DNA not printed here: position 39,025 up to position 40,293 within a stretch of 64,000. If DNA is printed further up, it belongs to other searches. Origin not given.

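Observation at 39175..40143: Unusually small (322 aa) sheath candidate assigned mainly by synteny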

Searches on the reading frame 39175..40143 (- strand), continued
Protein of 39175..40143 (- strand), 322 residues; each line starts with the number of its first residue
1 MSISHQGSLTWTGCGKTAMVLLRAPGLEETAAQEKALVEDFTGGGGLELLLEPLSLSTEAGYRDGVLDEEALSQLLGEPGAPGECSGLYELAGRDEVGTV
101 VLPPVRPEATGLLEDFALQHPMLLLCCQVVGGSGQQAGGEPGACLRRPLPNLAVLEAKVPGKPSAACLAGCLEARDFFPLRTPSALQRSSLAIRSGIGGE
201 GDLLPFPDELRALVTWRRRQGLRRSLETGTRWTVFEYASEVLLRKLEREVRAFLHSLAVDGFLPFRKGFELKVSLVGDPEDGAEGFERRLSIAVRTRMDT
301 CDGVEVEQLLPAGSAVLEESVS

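Call 27: find_related_loci(query=A1, collection=genome_contigs, flank=10000)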
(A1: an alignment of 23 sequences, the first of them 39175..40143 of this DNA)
Query A1 (322 aa) in genome_contigs; peptide patterns used: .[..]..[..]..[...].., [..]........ (x = any residue, [..] = any of these).
36 stretches matched a pattern; 13 encode a relative of the query (tblastn E <= 1e-3); 13 distinct loci.
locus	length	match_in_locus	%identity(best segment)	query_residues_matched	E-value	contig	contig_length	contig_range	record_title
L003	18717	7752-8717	79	1-322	6e-163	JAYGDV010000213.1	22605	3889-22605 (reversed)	MAG: Planctomycetota bacterium isolate OC6_3000m_MAG_153 OC6_3000m_contig_3981945, whole genome shotgun sequence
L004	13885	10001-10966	81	1-322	7e-162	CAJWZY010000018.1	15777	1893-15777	TPA_asm: uncultured bacterium isolate ERR599132_bin.14_MetaBAT_v2.12.1_MAG genome assembly, contig: NODE_2732_length_157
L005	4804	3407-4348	54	1-321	7e-95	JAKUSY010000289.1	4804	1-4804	MAG: Planctomycetota bacterium isolate ALOHA_A2.5_93 A2.5-Planctomycetota-2_289, whole genome shotgun sequence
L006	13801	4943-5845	57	1-310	4e-97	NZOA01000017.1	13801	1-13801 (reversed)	MAG: Planctomycetota bacterium isolate EAC72 6107, whole genome shotgun sequence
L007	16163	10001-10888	48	11-318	7e-81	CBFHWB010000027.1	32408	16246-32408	MAG: Planctomycetota bacterium isolate Co_bin_165_indper genome assembly, contig: Co_bin_165_indper_c27, whole genome sh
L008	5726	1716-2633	48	1-318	2e-80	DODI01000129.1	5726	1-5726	MAG TPA_asm: Planctomycetota bacterium isolate UBA8108 contig_119218, whole genome shotgun sequence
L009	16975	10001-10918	47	1-318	8e-79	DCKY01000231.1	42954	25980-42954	MAG TPA_asm: Planctomycetes bacterium UBA1662 UBA1662_contig_1319, whole genome shotgun sequence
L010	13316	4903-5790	47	11-318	2e-79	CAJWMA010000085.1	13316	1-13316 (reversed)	TPA_asm: uncultured bacterium isolate ERR598971_bin.43_MetaBAT_v2.12.1_MAG genome assembly, contig: NODE_2522_length_133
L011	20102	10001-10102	56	224-257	2e-5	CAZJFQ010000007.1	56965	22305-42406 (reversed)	MAG TPA_asm: uncultured Gammaproteobacteria bacterium isolate binchicken_co182_183 genome assembly, contig: NODE_73_leng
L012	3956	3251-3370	45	225-264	2e-5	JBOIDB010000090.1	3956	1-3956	MAG: Gammaproteobacteria bacterium isolate M3-S_metawrap_bin.76 k127_2395386, whole genome shotgun sequence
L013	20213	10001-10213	34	178-257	2e-4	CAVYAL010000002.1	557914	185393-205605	MAG: uncultured Gammaproteobacteria bacterium isolate MFD09779.bin.1.345 genome assembly, contig: contig_17405, whole ge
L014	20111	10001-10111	43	225-261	4e-4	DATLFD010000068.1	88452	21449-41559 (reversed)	MAG TPA_asm: Gammaproteobacteria bacterium isolate SMAG_U14393 k141_2995292, whole genome shotgun sequence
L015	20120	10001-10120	38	222-268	5e-4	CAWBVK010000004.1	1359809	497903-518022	MAG: uncultured Actinomycetota bacterium isolate MFD07386.bin.2.54 genome assembly, contig: contig_18128, whole genome s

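Call 28: fold_search(model_id=the predicted structure, library=viral)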
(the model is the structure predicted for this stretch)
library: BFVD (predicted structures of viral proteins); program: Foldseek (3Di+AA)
matches with E <= 10: 1009; with E <= 0.001: 0
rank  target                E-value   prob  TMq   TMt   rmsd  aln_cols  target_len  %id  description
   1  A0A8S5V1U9            1.4e-03  1.00  0.48  0.47  10.1       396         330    8  Uncharacterized protein [Myoviridae sp. ctJ2i1]
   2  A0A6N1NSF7            2.1e-03  0.84  0.28  0.29  19.0       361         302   11  Putative orfan [Tupanvirus soda lake]
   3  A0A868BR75            3.6e-03  1.00  0.21  0.55   6.3       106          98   12  (no name in the UniProt tables at hand)
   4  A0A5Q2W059            7.0e-03  0.99  0.22  0.16   4.9       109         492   11  (no name in the UniProt tables at hand)
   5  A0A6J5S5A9            7.4e-03  0.90  0.36  0.16  14.8       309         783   14  Tail sheath protein [uncultured Caudovirales phage]
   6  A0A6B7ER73            1.4e-02  0.08  0.12  0.09  20.5       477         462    9  (no name in the UniProt tables at hand)
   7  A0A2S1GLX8            1.7e-02  0.98  0.20  0.47   8.9       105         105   13  DUF7355 domain-containing protein [Erwinia phage Cronus]
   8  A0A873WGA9            1.8e-02  0.77  0.21  0.39  12.5       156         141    8  Baseplate wedge subunit [Synechococcus phage S-H38]
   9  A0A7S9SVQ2            2.3e-02  0.93  0.17  0.32   6.7        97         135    8  (no name in the UniProt tables at hand)
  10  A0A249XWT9            2.6e-02  0.97  0.17  0.36   5.1        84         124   13  Baseplate wedge subunit [Proteus phage PM2]
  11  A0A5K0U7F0            3.7e-02  0.80  0.16  0.10   6.2        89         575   12  Uncharacterized protein [Yasminevirus sp. GU-2018]
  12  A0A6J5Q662            4.7e-02  0.93  0.16  0.33   9.2        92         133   14  IraD/Gp25-like domain-containing protein [uncultured Caudovirales phage]
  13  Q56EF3                4.7e-02  0.69  0.12  0.39  15.3        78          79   10  Uncharacterized protein PHG31ORF211c [Aeromonas phage 31]
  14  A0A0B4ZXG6            6.7e-02  0.94  0.17  0.52   4.6        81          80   14  Baseplate wedge subunit [Yersinia phage vB_YenM_TG1]
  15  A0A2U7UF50            6.7e-02  0.21  0.18  0.16  23.0       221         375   12  Uncharacterized protein [Pandoravirus macleodensis]
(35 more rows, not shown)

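Call 47: find_encoding_contigs(protein=P0034, flank=10000, max_places=2)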
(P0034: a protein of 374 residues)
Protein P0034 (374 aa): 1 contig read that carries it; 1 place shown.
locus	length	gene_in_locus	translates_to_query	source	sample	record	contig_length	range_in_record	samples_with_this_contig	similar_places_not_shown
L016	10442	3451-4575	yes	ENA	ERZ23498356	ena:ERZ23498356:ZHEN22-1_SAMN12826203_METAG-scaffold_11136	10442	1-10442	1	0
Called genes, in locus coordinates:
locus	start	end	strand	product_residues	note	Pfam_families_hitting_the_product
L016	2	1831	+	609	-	?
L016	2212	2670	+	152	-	-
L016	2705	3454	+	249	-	PF14065:Pvc16_N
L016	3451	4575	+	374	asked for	-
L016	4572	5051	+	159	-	PF06841:Phage_T4_gp19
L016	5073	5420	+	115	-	-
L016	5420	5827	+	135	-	PF06841:Phage_T4_gp19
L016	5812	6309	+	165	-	-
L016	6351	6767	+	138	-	PF19266:CIS_tube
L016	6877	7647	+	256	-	-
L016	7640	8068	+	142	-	PF04965:GPW_gp25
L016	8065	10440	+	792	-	?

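Call 48: find_encoding_contigs(protein=P0038, flank=10000, max_places=2)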
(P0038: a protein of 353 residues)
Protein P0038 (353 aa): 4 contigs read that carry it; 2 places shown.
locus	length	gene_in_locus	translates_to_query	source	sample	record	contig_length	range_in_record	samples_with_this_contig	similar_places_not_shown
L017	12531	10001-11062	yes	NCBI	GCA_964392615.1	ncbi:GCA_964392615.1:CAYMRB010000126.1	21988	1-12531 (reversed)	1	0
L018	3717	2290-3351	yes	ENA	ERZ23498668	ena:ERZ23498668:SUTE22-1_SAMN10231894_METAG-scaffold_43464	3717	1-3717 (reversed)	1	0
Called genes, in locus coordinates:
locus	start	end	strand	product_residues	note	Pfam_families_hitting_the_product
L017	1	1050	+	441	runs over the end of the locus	PF00696:AA_kinase, PF13840:ACT_7 (faint), PF01842:ACT (faint), PF22468:ACT_9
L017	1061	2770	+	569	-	PF00795:CN_hydrolase, PF02540:NAD_synthase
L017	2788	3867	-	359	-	-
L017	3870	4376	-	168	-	PF04355:BamE (weak)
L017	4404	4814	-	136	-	PF02391:MoaE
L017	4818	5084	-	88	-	PF02597:ThiS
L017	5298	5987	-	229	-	-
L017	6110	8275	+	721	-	-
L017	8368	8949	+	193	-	-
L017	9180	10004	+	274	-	-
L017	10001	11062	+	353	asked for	-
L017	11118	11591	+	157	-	PF06841:Phage_T4_gp19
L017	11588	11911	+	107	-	-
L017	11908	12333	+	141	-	PF06841:Phage_T4_gp19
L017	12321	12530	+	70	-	?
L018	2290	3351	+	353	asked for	-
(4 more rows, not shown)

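Call 49: find_encoding_contigs(protein=P0001, flank=1000, max_places=4)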
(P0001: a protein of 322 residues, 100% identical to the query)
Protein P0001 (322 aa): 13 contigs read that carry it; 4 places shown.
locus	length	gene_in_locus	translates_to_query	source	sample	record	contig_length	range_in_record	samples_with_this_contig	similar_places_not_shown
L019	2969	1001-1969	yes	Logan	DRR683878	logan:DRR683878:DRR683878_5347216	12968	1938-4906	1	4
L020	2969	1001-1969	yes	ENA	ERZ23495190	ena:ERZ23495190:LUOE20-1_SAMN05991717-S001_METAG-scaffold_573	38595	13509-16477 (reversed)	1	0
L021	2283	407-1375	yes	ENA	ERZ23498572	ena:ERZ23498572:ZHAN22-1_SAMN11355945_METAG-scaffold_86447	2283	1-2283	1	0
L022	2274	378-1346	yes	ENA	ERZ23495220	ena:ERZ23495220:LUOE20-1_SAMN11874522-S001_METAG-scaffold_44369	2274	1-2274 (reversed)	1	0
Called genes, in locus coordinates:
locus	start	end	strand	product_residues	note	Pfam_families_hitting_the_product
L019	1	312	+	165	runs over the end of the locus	-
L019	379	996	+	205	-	-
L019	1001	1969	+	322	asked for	-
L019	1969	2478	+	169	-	PF06841:Phage_T4_gp19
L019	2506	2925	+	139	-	PF06841:Phage_T4_gp19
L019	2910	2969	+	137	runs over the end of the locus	PF19266:CIS_tube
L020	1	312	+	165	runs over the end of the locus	-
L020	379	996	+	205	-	-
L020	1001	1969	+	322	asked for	-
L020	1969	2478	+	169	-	PF06841:Phage_T4_gp19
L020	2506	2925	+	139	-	PF06841:Phage_T4_gp19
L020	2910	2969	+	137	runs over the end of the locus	PF19266:CIS_tube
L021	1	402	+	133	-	?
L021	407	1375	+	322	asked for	-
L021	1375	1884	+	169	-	PF06841:Phage_T4_gp19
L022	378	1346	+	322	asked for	-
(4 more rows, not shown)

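Call 52: search_protein_families(library=pfam, proteins=[L016:5073-5420:+, L016:5812-6309:+, L016:6877-7647:+, L016:2212-2670:+, L017:6110-8275:+], max_evalue=0.01)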
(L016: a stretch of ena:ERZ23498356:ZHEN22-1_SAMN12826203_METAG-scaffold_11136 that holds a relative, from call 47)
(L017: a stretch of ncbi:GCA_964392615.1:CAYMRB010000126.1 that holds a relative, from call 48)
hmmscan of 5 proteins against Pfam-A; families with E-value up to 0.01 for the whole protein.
L016:5073-5420:+ (115 aa): 0 families

L016:5812-6309:+ (165 aa): 0 families

L016:6877-7647:+ (256 aa): 0 families

L016:2212-2670:+ (152 aa): 0 families

L017:6110-8275:+ (721 aa): 3 families
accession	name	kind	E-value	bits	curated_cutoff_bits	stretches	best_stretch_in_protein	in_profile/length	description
PF16697.10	Yop-YscD_cpl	-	2.9e-17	63.2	33.2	1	11-98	2-92/94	Inner membrane component of T3SS, cytoplasmic domain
PF00498.31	FHA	-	2.2e-16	60.5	20.7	1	28-90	2-67/67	FHA domain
PF03954.19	Lectin_N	-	0.0022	18.3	28.3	0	447-512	56-120/140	Hepatic lectin, N-terminal domain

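Call 58: find_homologous_proteins(query=A1, max_evalue=0.00001)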
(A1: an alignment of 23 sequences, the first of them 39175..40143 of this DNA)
Query A1 (23 sequences) (322 aa, profile of the alignment): 32 proteins with E <= 0.00001 among 8000 candidates.
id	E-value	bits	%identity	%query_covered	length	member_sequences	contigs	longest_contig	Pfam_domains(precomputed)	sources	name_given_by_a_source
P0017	1.0e-153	529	48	96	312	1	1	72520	-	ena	-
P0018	1.7e-153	528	48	96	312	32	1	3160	-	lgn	-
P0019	4.3e-153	527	47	99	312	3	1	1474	-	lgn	-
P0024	7.3e-153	526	48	96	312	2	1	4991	-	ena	-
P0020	1.1e-152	526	47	99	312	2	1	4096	-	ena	-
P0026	1.6e-152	525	47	96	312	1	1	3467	-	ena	-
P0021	1.7e-152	525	48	96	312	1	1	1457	-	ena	-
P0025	1.8e-152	525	48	96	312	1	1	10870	-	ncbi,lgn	-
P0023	2.6e-152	524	47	99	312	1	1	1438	-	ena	-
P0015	8.1e-152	523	48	96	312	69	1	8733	-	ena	-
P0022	1.2e-151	522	47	99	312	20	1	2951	-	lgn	-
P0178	2.4e-151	521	48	96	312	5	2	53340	-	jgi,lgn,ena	-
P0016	1.0e-149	516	47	99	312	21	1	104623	-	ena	-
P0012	1.1e-149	516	48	96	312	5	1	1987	-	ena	-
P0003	8.3e-141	487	81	100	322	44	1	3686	-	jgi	-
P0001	8.4e-140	483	100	100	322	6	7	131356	-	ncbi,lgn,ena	-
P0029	3.7e-92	327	34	90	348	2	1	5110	-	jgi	-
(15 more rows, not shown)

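Call 62: search_solved_structures(query=A5, max_evalue=1, show_alignments=0)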
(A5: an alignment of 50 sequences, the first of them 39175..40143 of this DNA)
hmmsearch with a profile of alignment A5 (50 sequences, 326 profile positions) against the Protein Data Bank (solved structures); distinct sequences matched with E-value up to 1: 14.
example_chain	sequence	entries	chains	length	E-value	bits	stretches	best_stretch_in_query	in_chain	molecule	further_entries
9ezm_A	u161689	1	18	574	9.2e-19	71.3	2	94-300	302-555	Phage tail sheath protein FI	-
8bl4_V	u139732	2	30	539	5.1e-15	59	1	94-297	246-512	Phage tail sheath family protein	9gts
8bky_A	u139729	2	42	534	6.2e-15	58.7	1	94-298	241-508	Phage tail sheath protein | Phage tail sheath family protein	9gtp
6rao_D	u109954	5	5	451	1.5e-05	27.8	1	236-297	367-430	Afp3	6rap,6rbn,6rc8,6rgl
6rao_C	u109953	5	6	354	0.00024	23.9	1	213-295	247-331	Afp2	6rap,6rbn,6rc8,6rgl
7b5h_AO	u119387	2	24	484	0.00024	23.9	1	43-132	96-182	All3325 protein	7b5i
9qgl_3A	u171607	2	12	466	0.0023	20.6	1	236-297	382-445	Phage tail sheath family protein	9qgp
6j0n_V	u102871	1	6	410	0.0038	20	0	30-79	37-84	Pvc4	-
6j0b_A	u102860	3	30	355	0.0046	19.7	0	41-81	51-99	Pvc2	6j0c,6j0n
9qgl_4A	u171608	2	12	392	0.0079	18.9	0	236-299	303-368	Phage tail sheath family protein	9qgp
9qgl_2A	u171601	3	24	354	0.01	18.5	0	236-281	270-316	Phage tail sheath family protein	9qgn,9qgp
6rao_E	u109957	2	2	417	0.031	16.9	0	39-91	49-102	Afp4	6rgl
3j9q_A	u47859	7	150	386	0.14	14.8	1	74-189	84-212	sheath | Pyocin sheath PA0622 | Sheath PA0622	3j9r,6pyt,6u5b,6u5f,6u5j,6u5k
9r9h_T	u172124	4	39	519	0.69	12.5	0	228-302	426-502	Phage tail sheath family protein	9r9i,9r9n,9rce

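Call 71: predict_structure(alignment_id=A5)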
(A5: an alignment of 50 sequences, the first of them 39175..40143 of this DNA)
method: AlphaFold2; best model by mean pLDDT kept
length: 322 residues; sequences in the alignment: 50
mean_pLDDT: 80.3   pTM: 0.82
mean pLDDT of the five models: 80.3, 80.2, 78.8, 78.7, 77.2
residues with pLDDT >= 90: 148; 70-90: 93; 50-70: 48; < 50: 33
segments of 3 or more residues with pLDDT < 50: 1-5, 134-137, 194-201, 300-302, 313-322
pLDDT, mean of each block of 10 residues (from residue 1): 59 95 77 91 91 85 86 94 92 94 94 97 94 53 85 83 87 90 79 48 76 92 91 72 91 93 85 76 62 77 53 39 34
secondary structure, 60 per line:
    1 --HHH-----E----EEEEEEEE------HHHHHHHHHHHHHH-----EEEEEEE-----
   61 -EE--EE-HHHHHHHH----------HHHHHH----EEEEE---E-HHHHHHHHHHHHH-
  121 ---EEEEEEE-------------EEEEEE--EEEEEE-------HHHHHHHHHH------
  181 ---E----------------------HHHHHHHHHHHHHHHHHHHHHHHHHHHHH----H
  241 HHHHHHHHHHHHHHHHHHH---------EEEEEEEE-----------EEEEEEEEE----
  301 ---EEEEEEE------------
elements in order: E16-23 H30-43 E49-55 H69-76 H87-92 E97-101 H107-119 E124-130 E144-149 E152-157 H165-174 H207-235 H240-259 E269-276 E288-296 E304-310

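Call 75: fold_search(model_id=the predicted structure, library=pdb)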
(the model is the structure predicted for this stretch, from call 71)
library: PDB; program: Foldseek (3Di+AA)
matches with E <= 10: 844; with E <= 0.001: 2
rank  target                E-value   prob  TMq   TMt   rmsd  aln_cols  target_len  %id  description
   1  3j9r_0                6.8e-06  1.00  0.49  0.42  18.0       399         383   12  Atomic structures of a bactericidal contractile nanotube in its pre- and post-contraction states (released 2015-04-01)
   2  9gts_2A               6.5e-05  1.00  0.46  0.43  12.4       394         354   15  Cryo-EM structure of a contractile injection system in Streptomyces coelicolor, the cap portion in extended state. (released 2025-06-18)
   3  4ycs_A                9.1e-03  0.98  0.25  0.54   6.6       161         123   11  Crystal structure of putative lipoprotein from Peptoclostridium difficile 630 (fragment) (released 2015-03-18)
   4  1y7p_B                1.2e-02  0.91  0.24  0.32   6.4       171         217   11  1.9 A Crystal Structure of a Protein of Unknown Function AF1403 from Archaeoglobus fulgidus, Probable Metabolic Regula (released 2005-02-01)
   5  1rfu_A                1.5e-02  0.35  0.20  0.21  20.8       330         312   11  Crystal structure of pyridoxal kinase complexed with ADP and PLP (released 2004-04-27)
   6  9ixm_B                2.0e-02  0.16  0.16  0.10  16.6       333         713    6  Cryo-EM structure of Lactobacillus casei DdmDE bound with DNA (released 2025-01-01)
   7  5awh_B                2.2e-02  0.44  0.24  0.14  13.4       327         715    8  Rhodobacter sphaeroides Argonaute in complex with guide RNA/target DNA heteroduplex (released 2016-07-06)
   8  3lk6_C                2.4e-02  0.54  0.22  0.13  10.6       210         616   11  Beta-N-hexosaminidase N318D mutant (YBBD_N318D) from bacillus subtilis (released 2011-05-25)
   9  3lk6_B                3.0e-02  0.51  0.22  0.13  10.6       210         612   11  Beta-N-hexosaminidase N318D mutant (YBBD_N318D) from bacillus subtilis (released 2011-05-25)
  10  3lk6_A                3.4e-02  0.47  0.22  0.13  10.6       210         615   11  Beta-N-hexosaminidase N318D mutant (YBBD_N318D) from bacillus subtilis (released 2011-05-25)
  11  4gyk_B                4.0e-02  0.44  0.22  0.13  11.4       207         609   10  Crystal structure of mutant (D318N) bacillus subtilis family 3 glycoside hydrolase (nagz) in complex with glcnac-murna (released 2012-12-19)
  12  3bmx_A                4.3e-02  0.47  0.22  0.13  11.4       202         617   10  Beta-N-hexosaminidase (YbbD) from Bacillus subtilis (released 2008-12-16)
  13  8s9i_A                4.3e-02  0.07  0.14  0.11  20.1       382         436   10  Crystal structure of the gp32 C-terminal peptide/Dda/dT8 (released 2023-06-28)
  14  5brn_D                4.8e-02  0.47  0.18  0.26   8.3       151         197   10  Human HGPRT in complex with (S)-HPEPHx, an acyclic nucleoside phosphonate (released 2015-10-14)
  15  3lk6_D                4.8e-02  0.44  0.22  0.13  10.5       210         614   11  Beta-N-hexosaminidase N318D mutant (YBBD_N318D) from bacillus subtilis (released 2011-05-25)
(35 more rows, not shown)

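Call 81: search_dna_similar(query=window:39175-40143:-, collection=phages, mode=protein, max_evalue=0.01, max_rows=10)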
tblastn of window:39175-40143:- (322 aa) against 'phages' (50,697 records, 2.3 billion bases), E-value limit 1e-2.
No match.
